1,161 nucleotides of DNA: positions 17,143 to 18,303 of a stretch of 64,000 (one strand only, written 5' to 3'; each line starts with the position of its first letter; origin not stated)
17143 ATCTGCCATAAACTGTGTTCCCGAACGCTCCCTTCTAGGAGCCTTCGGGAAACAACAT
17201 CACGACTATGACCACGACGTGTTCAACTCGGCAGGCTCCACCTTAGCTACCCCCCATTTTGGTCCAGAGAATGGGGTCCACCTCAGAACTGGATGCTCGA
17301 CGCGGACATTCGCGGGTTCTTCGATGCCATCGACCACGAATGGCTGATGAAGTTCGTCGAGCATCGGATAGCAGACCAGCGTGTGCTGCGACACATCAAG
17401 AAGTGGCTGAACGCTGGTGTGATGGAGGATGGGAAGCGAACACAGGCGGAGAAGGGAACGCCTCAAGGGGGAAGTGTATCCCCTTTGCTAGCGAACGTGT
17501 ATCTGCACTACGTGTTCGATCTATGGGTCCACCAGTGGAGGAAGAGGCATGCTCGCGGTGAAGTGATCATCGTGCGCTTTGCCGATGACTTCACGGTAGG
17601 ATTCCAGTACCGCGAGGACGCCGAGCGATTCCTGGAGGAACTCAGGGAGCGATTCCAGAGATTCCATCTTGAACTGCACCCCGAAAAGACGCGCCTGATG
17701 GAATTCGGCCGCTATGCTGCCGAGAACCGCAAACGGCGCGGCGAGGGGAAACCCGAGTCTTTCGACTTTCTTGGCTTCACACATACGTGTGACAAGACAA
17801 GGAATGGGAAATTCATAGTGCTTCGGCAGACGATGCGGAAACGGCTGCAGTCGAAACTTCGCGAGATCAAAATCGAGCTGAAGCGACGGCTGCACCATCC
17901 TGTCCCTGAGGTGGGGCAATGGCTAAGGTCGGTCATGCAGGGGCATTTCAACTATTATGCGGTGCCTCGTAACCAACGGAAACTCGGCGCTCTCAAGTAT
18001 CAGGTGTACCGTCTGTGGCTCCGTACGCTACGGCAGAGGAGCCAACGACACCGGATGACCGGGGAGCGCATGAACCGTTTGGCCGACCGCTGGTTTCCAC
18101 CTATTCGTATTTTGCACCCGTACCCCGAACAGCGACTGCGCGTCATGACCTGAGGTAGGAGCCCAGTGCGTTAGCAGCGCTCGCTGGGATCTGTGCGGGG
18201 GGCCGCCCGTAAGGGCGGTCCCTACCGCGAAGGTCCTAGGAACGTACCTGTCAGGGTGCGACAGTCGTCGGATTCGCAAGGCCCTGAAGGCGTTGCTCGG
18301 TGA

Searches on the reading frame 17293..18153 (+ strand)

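Call 41: search_protein_families(library=pfam, proteins=[window:17293-18153:+], max_evalue=0.001)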
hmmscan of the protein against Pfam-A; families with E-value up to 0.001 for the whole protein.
window:17293-18153:+ (286 aa): 1 family
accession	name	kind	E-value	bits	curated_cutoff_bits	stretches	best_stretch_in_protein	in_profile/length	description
PF00078.32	RVT_1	-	3.8e-27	95.8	29.6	1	2-163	71-204/205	Reverse transcriptase (RNA-dependent DNA polymerase)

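Call 42: search_protein_families(library=padloc, proteins=[window:17293-18153:+], max_evalue=0.00001)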
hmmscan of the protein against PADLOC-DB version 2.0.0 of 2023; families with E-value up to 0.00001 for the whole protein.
window:17293-18153:+ (286 aa): 56 families (the best 25 are shown)
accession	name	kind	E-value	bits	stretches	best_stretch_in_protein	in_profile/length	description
PDLC01136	RT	-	7.4e-32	108.8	1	1-139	131-248/263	RT (reverse transcriptase)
PDLC03754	RT_UG17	-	2.3e-23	80.8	1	3-199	132-299/429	DRT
PDLC01607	RT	-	2.4e-23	81.1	1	2-163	45-160/161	"CAS-I,CAS-II,CAS-III,CAS-IV,CAS-V,CAS-VI; acquisition_associated"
PDLC03779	RT_UG4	-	4e-22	76.7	1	4-136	121-246/307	DRT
PDLC02063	Cas1_IIIb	-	1.3e-21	74.9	1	3-138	137-263/617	-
PDLC03757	Drt2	-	1.7e-19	68.2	1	29-191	272-411/502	DRT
PDLC03760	RT_UG22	-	1.4e-17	61.9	1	2-148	121-252/476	DRT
PDLC03759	RT_UG21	-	1.5e-17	61.6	1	2-137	145-266/503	DRT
PDLC03688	HEase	-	1.2e-16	58.6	1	2-87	157-241/599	homing endonuclease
PDLC03768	Drt3a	-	1.4e-16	59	1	4-192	140-280/411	DRT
PDLC03756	RT_UG19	-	2.7e-15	54.5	1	3-138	151-277/562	DRT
PDLC03772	RT_UG33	-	6.6e-14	49.7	1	2-147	136-272/490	DRT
PDLC02175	Drt3a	-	9.7e-14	49.4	1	5-196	115-283/417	-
PDLC03764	RT_UG26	-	3.8e-13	47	1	3-199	132-301/398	DRT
PDLC03785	RT_UG9_large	-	6.8e-13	45.8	1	2-152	379-514/772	DRT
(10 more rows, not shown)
